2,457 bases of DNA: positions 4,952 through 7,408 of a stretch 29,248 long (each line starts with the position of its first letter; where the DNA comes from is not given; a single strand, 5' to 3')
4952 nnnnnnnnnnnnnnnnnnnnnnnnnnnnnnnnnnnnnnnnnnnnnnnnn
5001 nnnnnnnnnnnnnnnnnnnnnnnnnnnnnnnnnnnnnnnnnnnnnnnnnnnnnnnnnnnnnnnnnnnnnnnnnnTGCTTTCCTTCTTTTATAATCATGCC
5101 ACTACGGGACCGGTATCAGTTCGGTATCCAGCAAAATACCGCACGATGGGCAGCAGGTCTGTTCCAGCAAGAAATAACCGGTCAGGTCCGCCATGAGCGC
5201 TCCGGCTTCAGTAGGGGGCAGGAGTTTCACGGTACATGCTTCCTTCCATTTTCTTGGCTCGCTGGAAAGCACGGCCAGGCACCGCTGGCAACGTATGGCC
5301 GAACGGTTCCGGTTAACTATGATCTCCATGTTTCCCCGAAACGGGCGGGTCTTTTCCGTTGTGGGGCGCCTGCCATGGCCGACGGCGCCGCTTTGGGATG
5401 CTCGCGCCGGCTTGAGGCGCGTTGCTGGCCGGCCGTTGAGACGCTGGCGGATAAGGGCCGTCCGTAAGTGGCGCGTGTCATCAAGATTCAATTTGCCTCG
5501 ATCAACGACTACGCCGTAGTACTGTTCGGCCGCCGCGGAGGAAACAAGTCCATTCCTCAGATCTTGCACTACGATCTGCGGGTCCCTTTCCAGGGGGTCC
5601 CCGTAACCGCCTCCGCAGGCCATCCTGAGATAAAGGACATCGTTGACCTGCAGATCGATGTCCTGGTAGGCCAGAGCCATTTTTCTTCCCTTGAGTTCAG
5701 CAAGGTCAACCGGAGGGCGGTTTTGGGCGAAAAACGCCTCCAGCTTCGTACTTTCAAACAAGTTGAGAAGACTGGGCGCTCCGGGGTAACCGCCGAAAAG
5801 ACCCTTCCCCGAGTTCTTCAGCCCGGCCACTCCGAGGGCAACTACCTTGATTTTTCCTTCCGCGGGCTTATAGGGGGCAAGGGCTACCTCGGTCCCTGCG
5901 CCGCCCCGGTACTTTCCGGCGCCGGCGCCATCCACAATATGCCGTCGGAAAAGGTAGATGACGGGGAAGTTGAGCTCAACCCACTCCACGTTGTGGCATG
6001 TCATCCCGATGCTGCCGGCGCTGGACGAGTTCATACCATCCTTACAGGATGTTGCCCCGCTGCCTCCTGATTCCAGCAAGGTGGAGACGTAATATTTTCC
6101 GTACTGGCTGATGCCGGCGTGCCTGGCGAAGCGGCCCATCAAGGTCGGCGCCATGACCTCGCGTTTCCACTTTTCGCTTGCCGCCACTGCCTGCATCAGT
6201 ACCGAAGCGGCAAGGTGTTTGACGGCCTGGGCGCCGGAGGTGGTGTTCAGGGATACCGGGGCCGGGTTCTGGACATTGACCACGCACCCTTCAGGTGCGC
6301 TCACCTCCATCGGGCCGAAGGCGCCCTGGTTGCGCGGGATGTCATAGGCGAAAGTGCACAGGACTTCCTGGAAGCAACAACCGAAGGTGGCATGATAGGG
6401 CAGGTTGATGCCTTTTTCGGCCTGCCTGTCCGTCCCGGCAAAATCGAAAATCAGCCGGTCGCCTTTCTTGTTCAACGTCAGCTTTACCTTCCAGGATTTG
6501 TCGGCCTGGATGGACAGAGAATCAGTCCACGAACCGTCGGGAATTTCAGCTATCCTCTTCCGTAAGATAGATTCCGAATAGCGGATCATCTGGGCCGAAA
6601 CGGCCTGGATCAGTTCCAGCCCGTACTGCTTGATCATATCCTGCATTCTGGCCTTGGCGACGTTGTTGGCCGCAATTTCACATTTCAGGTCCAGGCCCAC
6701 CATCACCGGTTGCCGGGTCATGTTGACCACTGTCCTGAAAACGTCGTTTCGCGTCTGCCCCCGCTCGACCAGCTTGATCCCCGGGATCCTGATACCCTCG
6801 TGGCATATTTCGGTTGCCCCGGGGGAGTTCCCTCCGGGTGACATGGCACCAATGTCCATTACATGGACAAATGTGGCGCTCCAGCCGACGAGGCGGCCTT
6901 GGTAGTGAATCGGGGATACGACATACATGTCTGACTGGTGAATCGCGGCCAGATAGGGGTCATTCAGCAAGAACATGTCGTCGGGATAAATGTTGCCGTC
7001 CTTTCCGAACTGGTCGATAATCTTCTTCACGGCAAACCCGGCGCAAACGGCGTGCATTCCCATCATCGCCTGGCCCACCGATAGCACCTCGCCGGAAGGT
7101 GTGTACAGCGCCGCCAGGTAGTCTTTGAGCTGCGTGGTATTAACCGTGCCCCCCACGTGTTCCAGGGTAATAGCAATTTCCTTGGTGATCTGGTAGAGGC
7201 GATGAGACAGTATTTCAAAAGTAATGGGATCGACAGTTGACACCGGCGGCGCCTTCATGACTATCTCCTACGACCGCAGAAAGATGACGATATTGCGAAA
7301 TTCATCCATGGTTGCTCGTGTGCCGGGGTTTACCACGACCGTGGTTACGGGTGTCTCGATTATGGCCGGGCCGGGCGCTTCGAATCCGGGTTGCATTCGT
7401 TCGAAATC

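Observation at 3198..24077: Candidate uncharacterised anaerobic N-heterocycle/lactam degradation system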

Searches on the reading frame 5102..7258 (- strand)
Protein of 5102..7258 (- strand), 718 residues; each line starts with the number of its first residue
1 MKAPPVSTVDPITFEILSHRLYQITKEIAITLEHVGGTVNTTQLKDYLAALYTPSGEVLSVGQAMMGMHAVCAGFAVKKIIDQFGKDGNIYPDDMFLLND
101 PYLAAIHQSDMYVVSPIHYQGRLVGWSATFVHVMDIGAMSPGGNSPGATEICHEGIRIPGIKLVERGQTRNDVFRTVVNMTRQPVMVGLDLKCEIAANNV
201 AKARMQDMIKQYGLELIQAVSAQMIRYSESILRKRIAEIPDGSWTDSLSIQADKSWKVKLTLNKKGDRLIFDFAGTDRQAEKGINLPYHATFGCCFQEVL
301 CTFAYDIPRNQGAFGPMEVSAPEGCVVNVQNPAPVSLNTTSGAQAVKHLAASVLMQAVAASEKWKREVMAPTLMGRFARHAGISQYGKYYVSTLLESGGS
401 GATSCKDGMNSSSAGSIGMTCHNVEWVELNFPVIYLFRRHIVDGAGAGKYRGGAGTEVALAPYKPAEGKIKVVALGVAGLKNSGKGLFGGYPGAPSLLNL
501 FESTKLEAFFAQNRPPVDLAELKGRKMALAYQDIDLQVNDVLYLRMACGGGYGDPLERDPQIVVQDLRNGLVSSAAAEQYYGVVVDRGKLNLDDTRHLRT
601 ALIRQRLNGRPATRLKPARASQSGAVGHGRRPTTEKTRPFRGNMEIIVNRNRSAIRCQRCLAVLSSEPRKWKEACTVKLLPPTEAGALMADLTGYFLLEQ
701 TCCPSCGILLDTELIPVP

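Call 4: search_protein_families(library=pfam, proteins=[window:5102-7258:-], max_evalue=0.01)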
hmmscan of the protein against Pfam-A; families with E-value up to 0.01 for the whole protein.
window:5102-7258:- (718 aa): 1 family
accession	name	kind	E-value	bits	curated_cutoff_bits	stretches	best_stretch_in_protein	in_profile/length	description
PF02538.19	Hydantoinase_B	-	5.5e-116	388.5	26.8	1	10-555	1-519/519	Hydantoinase B/oxoprolinase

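Call 9: search_protein_families(library=ncbifam, proteins=[window:5102-7258:-], max_evalue=0.001)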
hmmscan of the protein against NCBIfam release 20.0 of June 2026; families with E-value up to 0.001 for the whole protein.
window:5102-7258:- (718 aa): 2 families
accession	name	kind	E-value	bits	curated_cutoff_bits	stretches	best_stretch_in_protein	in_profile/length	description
NF050157.1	CapLactmsBetCapB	equivalog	2.3e-62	211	1000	1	9-595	1-569/577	caprolactamase subunit beta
NF042976.1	AcphenoCarb_ApcD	equivalog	1.9e-61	208.3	1500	1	8-605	28-642/685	acetophenone carboxylase subunit delta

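Call 26: find_related_loci(query=window:5102-7258:-, collection=genome_contigs, flank=10000)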
Query window:5102-7258:- (718 aa) in genome_contigs; peptide patterns used: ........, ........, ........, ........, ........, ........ (x = any residue, [..] = any of these).
8 stretches matched a pattern; 2 encode a relative of the query (tblastn E <= 1e-3); 1 distinct loci.
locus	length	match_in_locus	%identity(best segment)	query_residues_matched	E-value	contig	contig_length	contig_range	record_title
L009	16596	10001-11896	61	9-641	0e+0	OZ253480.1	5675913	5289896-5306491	MAG: uncultured Candidatus Binatia bacterium isolate 01c1d691-c9b9-4499-9944-1e5a173e9d55 genome assembly, chromosome: 1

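Call 37: search_protein_families(library=pfam, proteins=[L009:3-2183:+, L009:2199-4046:+, L009:4116-4673:+, L009:5295-6089:-, L009:5526-6377:+, L009:7170-8333:-, L009:8909-9850:+, L009:12536-13762:+, L009:14354-16378:-], max_evalue=0.001)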
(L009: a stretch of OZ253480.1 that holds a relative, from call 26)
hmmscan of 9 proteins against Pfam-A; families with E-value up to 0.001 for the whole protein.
L009:3-2183:+ (726 aa): 5 families
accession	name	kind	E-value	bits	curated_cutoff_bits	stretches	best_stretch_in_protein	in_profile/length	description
PF13401.12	AAA_22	-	4.3e-09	37.2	27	1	90-199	4-110/130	AAA domain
PF05729.18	NACHT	-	3.9e-08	33.7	26.7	1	93-186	2-99/167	NACHT domain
PF13191.12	AAA_16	-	7.2e-07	30.3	32.6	1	80-278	13-124/167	AAA ATPase domain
PF13245.12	AAA_19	-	1.4e-05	25.8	25.1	1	90-163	10-73/134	AAA domain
PF05621.17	TniB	-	0.00099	19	22.4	0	75-193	19-146/189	Bacterial TniB protein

L009:2199-4046:+ (615 aa): 1 family
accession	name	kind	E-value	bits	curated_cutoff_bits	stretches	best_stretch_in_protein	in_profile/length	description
PF02538.19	Hydantoinase_B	-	1.6e-115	387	26.8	1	18-558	1-519/519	Hydantoinase B/oxoprolinase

L009:4116-4673:+ (185 aa): 1 family
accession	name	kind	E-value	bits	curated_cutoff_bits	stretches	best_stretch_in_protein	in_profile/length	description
PF00857.26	Isochorismatase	-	1e-13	52.2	27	1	22-164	1-164/175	Isochorismatase domain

L009:5295-6089:- (264 aa): 0 families

L009:5526-6377:+ (283 aa): 3 families
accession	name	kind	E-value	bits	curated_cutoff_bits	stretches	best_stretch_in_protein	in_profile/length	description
PF00665.32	rve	-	6.5e-24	84.6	32.6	1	12-108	2-102/102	Integrase core domain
PF13683.12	rve_3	-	1.8e-17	63.3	26.5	1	97-162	2-67/67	Integrase core domain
PF24764.1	rva_4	-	5e-06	26.8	26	1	11-125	4-116/194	Integrase core domain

L009:7170-8333:- (387 aa): 2 families
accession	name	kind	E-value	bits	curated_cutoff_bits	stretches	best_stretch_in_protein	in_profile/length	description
PF13304.12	AAA_21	-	4.4e-16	60.2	27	2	201-290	224-304/304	AAA domain, putative AbiEii toxin, Type IV TA system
PF13175.12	AAA_15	-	4.5e-11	43.4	32.1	1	239-288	323-373/374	AAA ATPase domain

L009:8909-9850:+ (313 aa): 2 families
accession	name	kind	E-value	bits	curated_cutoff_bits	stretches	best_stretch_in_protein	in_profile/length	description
PF19278.4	Hydant_A_C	-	5.6e-24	85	21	1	122-301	8-187/193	Hydantoinase/oxoprolinase C-terminal domain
PF01968.24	Hydantoinase_A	-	3.5e-18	66.3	22.9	1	23-112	201-290/291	Hydantoinase/oxoprolinase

L009:12536-13762:+ (408 aa): 3 families
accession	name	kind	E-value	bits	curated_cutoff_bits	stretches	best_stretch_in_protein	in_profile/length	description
PF13635.12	DUF4143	-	9.1e-47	159.2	28.1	1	200-359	1-160/160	Domain of unknown function (DUF4143)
PF13173.12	AAA_14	-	1e-24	87.4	27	1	23-140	3-128/129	AAA domain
PF13191.12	AAA_16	-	0.00077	20.4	32.6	0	14-50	15-55/167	AAA ATPase domain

L009:14354-16378:- (674 aa): 3 families
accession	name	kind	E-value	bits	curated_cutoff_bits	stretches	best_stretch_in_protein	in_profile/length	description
PF01968.24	Hydantoinase_A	-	2e-83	280.4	22.9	1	201-484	1-288/291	Hydantoinase/oxoprolinase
PF05378.19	Hydant_A_N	-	1.7e-47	161.8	25.2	1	3-179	1-174/176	Hydantoinase/oxoprolinase N-terminal region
PF19278.4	Hydant_A_C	-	1.7e-13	50.9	21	1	500-671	11-191/193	Hydantoinase/oxoprolinase C-terminal domain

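Call 42: search_solved_structures(query=window:5102-7258:-, max_evalue=0.001)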
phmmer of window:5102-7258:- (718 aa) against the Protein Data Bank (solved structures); distinct sequences matched with E-value up to 0.001: 5.
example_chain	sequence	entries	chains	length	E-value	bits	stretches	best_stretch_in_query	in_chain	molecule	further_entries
5l9w_A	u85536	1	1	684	1.5e-55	191.7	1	9-603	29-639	Acetophenone carboxylase delta subunit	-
7hk5_A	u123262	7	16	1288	4.5e-48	167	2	10-456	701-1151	N-methylhydantoinase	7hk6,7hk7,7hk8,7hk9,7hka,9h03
6yra_B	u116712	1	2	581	3.5e-47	164.1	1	7-594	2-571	Hydantoinase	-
5m45_A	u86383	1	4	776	1.3e-32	115.9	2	378-604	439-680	Acetone carboxylase alpha subunit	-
5svb_A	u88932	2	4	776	3.8e-32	114.4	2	378-593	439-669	Acetone carboxylase alpha subunit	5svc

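Call 47: find_homologous_proteins(query=window:5102-7258:-, max_evalue=1e-40)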
Query window:5102-7258:- (718 aa): 1216 proteins with E <= 1e-40 among 8000 candidates; the best 120 are listed.
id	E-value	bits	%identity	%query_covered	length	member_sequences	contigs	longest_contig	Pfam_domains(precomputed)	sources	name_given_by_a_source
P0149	0.0e+0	1651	100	100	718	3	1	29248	PF02538.20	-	-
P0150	0.0e+0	1143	71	98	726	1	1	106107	PF02538.20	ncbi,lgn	-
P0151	0.0e+0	1139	70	100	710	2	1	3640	PF02538.20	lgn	-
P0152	0.0e+0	1108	68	100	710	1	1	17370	PF02538.20,PF08882.17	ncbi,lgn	-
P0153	4.4e-296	1002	63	99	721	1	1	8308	PF02538.20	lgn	-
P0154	1.6e-295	1000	61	99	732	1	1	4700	PF02538.20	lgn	-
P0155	5.0e-285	965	61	99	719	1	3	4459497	PF02538.20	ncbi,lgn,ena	-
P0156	1.1e-275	934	59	99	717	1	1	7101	PF02538.20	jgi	jgi:N-methylhydantoinase B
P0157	2.4e-273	927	68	83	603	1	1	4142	PF02538.20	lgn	-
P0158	4.5e-273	926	68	83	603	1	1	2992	PF02538.20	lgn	-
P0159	4.9e-273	926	58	99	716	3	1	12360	PF02538.20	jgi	jgi:N-methylhydantoinase B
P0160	7.4e-272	922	60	98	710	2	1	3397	PF02538.20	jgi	jgi:N-methylhydantoinase B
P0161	1.1e-271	921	68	84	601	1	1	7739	PF02538.20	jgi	jgi:N-methylhydantoinase B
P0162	2.9e-271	920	66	84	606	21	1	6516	PF02538.20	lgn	-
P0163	1.4e-270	917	66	84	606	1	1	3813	PF02538.20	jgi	-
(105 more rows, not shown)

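Call 48: find_encoding_contigs(protein=P0150, flank=10000, max_places=1)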
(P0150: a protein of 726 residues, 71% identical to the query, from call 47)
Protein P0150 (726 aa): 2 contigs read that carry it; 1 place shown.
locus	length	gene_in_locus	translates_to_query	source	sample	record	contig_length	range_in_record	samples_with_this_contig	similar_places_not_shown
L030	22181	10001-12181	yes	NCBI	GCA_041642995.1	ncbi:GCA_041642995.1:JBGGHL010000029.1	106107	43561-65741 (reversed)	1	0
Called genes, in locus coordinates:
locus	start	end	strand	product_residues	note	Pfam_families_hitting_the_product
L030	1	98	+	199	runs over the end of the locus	PF06325:PrmA, PF01209:Ubie_methyltran, PF13489:Methyltransf_23, PF01135:PCMT, PF02353:CMAS, PF13847:Methyltransf_31, PF08241:Methyltransf_11, PF08242:Methyltransf_12, +3 more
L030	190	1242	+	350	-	-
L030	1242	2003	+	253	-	PF04055:Radical_SAM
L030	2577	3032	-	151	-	-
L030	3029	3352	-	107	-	PF00404:Dockerin_1 (weak)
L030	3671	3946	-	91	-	-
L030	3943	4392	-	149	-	PF01978:TrmB (weak), PF12802:MarR_2, PF01047:MarR, PF13463:HTH_27 (weak)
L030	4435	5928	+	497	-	PF05977:MFS_3 (weak), PF07690:MFS_1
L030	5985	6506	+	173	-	PF07883:Cupin_2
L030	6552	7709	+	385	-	PF01547:SBP_bac_1, PF13531:SBP_bac_11, PF13416:SBP_bac_8, PF13343:SBP_bac_6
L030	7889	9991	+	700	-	PF01869:BcrAD_BadFG (weak), PF05378:Hydant_A_N, PF01968:Hydantoinase_A, PF19278:Hydant_A_C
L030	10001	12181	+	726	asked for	PF02538:Hydantoinase_B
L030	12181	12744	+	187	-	PF00857:Isochorismatase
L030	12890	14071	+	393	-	PF01547:SBP_bac_1, PF13531:SBP_bac_11, PF13416:SBP_bac_8, PF13343:SBP_bac_6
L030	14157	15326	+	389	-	PF01547:SBP_bac_1, PF13416:SBP_bac_8, PF13531:SBP_bac_11, PF13343:SBP_bac_6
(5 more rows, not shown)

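Call 49: find_encoding_contigs(protein=P0155, flank=10000, max_places=1)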
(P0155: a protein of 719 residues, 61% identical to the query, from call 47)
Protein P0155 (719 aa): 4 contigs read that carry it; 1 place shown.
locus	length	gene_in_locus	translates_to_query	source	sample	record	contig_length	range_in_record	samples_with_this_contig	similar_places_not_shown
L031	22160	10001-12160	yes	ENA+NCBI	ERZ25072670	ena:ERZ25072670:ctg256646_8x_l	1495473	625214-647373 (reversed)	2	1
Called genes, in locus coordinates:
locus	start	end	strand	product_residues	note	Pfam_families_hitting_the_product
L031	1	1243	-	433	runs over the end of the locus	PF00190:Cupin_1 (faint), PF07883:Cupin_2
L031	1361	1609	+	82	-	PF00565:SNase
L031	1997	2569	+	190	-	PF04828:GFA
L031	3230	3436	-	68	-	-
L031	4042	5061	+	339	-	PF04069:OpuAC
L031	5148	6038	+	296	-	PF00528:BPD_transp_1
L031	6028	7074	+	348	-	PF09818:ABC_ATPase (faint), PF00005:ABC_tran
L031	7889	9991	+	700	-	PF01869:BcrAD_BadFG (weak), PF05378:Hydant_A_N, PF01968:Hydantoinase_A, PF19278:Hydant_A_C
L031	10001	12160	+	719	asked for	PF02538:Hydantoinase_B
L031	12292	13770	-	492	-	PF00890:FAD_binding_2, PF01266:DAO (weak), PF03486:HI0933_like (weak), PF07992:Pyr_redox_2, PF12831:FAD_oxidored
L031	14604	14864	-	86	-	-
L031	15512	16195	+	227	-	PF00702:Hydrolase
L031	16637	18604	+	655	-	PF02784:Orn_Arg_deC_N, PF17810:Arg_decarb_HB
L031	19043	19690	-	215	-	PF02230:Abhydrolase_2, PF12146:Hydrolase_4 (faint), PF00561:Abhydrolase_1 (weak), PF00756:Esterase (weak), PF00326:Peptidase_S9 (weak)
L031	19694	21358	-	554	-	PF02511:Thy1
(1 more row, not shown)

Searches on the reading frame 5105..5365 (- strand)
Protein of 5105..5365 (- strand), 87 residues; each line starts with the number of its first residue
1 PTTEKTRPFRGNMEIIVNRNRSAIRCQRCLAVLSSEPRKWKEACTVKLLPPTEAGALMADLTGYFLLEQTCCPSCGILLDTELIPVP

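Call 56: search_protein_families(library=pfam, alignment_id=A1, max_evalue=0.01)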
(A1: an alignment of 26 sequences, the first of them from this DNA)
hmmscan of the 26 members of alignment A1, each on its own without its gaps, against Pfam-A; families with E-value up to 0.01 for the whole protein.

A. member 1, seq(87 aa): 1 family
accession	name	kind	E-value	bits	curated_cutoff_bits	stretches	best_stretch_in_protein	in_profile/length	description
PF08882.16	Acetone_carb_G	-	0.0009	19.9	21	1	16-84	17-91/113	Acetone carboxylase gamma subunit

B. families by the number of members that match (of 26 scanned): 20 families
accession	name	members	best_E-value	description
PF08882.16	Acetone_carb_G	21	3.8e-08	Acetone carboxylase gamma subunit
PF13248.11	Zn_ribbon_3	6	0.00089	zinc-ribbon domain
PF17848.7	Zn_ribbon_ACC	4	0.00019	Acetyl-CoA carboxylase zinc finger domain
PF13717.11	Zn_ribbon_4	4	0.00023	zinc-ribbon domain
PF13719.11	Zn_ribbon_5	3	0.0022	zinc-ribbon domain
PF08271.17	Zn_Ribbon_TF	2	5.8e-05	TFIIB zinc-binding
PF23548.1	Zn_ribbon_FGT1_2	2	0.00091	FORGETTER1 second zinc ribbon domain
PF06221.18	zf-C2HC5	2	0.0018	Putative zinc finger motif, C2HC5-type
PF22191.2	IBR_1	1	8.4e-05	IBR domain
PF07282.18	Cas12f1-like_TNB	1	0.00062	Cas12f1-like, TNB domain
PF10122.14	Zn_ribbon_Com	1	0.0018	Mu-like prophage protein Com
PF01363.27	FYVE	1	0.0019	FYVE zinc finger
PF14117.11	DUF4287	1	0.0041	Domain of unknown function (DUF4287)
PF24273.1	TRASH_HVO_1752_C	1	0.0043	HVO_1752, C-terminal TRASH domain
PF12773.13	DZR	1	0.0059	Double zinc ribbon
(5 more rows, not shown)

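Call 90: predict_structure(alignment_id=A1)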
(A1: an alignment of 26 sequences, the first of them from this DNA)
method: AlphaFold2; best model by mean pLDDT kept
length: 87 residues; sequences in the alignment: 26
mean_pLDDT: 93.9   pTM: 0.79
mean pLDDT of the five models: 93.9, 93.8, 93.0, 92.9, 92.8
residues with pLDDT >= 90: 76; 70-90: 9; 50-70: 2; < 50: 0
segments of 3 or more residues with pLDDT < 50: none
pLDDT, mean of each block of 10 residues (from residue 1): 85 93 96 93 96 95 96 97 93
secondary structure, 60 per line:
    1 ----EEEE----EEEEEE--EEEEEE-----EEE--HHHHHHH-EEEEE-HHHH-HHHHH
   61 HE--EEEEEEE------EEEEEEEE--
elements in order: E5-8 E13-18 E21-26 E32-34 H37-43 E45-49 H51-54 H56-61 E65-71 E78-85

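Call 92: fold_search(model_id=the predicted structure, library=pdb)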
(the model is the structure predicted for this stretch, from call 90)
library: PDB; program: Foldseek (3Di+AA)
matches with E <= 10: 505; with E <= 0.001: 2
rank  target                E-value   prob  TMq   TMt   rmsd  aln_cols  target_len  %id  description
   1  5m45_C                3.9e-04  1.00  0.77  0.43   3.3        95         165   24  Structure of Acetone Carboxylase purified from Xanthobacter autotrophicus (released 2017-08-09)
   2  5svc_C                6.0e-04  1.00  0.75  0.42   4.0        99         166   23  Mechanism of ATP-Dependent Acetone Carboxylation, Acetone Carboxylase nucleotide-free structure (released 2017-08-09)
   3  5svb_F                1.1e-03  1.00  0.72  0.40   3.5        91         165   21  Mechanism of ATP-Dependent Acetone Carboxylation, Acetone Carboxylase AMP bound structure (released 2017-08-09)
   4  5svb_C                1.4e-03  1.00  0.73  0.41   2.5        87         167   24  Mechanism of ATP-Dependent Acetone Carboxylation, Acetone Carboxylase AMP bound structure (released 2017-08-09)
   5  5l9w_C                4.8e-03  1.00  0.72  0.51   3.4        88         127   19  Crystal structure of the Apc core complex (released 2017-01-18)
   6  9l35_A                6.5e-01  0.28  0.33  0.11  12.2        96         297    8  Crystal structure of C45G9.5 protein from Caenorhabditis elegans (released 2025-12-17)
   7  8f8e_A                8.1e-01  0.15  0.24  0.08   9.5        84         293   15  Crystal structure of the WDR domain of human DCAF1 in complex with OICR-8268 compound (released 2023-03-01)
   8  7zty                  9.6e-01  0.23  0.34  0.10  10.8        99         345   10  Structure of Vps39 N-terminal domain from Chaetomium thermophilum (released 2022-09-21)
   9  7zu0_A                9.6e-01  0.14  0.24  0.03  12.3        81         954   12  HOPS tethering complex from yeast (released 2022-09-28)
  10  9d4e_B                9.6e-01  0.13  0.24  0.08   9.5        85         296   15  Crystal structure of the human DCAF1 WDR domain in complex with OICR-41103 (released 2024-12-18)
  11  6zx9_B                1.0e+00  0.14  0.24  0.07   9.6        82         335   16  Crystal structure of SIV Vpr,fused to T4 lysozyme, isolated from moustached monkey, bound to human DDB1 and human DCAF (released 2021-07-21)
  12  9ply_B                1.0e+00  0.13  0.24  0.08   9.5        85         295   15  Crystal structure of the human DCAF1 WDR domain in complex with OICR-40156 (released 2025-07-30)
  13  8afw_B                1.1e+00  0.13  0.29  0.09  14.8       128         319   11  Tube assembly of Atg18-WT (released 2023-11-01)
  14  9ydg_B                1.1e+00  0.12  0.24  0.08   9.5        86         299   15  Crystal structure of the human DCAF1 WDR domain in complex with OICR-41074 (released 2025-11-12)
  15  9bhr_B                1.1e+00  0.11  0.24  0.08  10.6        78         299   19  Crystal structure of the WDR domain of human DCAF1 in complex with OICR-40155 compound (released 2024-05-08)
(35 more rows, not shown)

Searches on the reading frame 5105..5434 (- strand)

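Call 14: search_protein_families(library=pfam, proteins=[window:5105-5434:-], max_evalue=10)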
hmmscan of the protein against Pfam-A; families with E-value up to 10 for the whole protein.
seq(110 aa): 2 families
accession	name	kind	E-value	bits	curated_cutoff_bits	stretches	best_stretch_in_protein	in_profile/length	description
PF08882.16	Acetone_carb_G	-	0.0019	18.9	21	1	39-107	17-91/113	Acetone carboxylase gamma subunit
PF19134.6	DUF5817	-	0.053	13.9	31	1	37-56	13-31/57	Domain of unknown function (DUF5817)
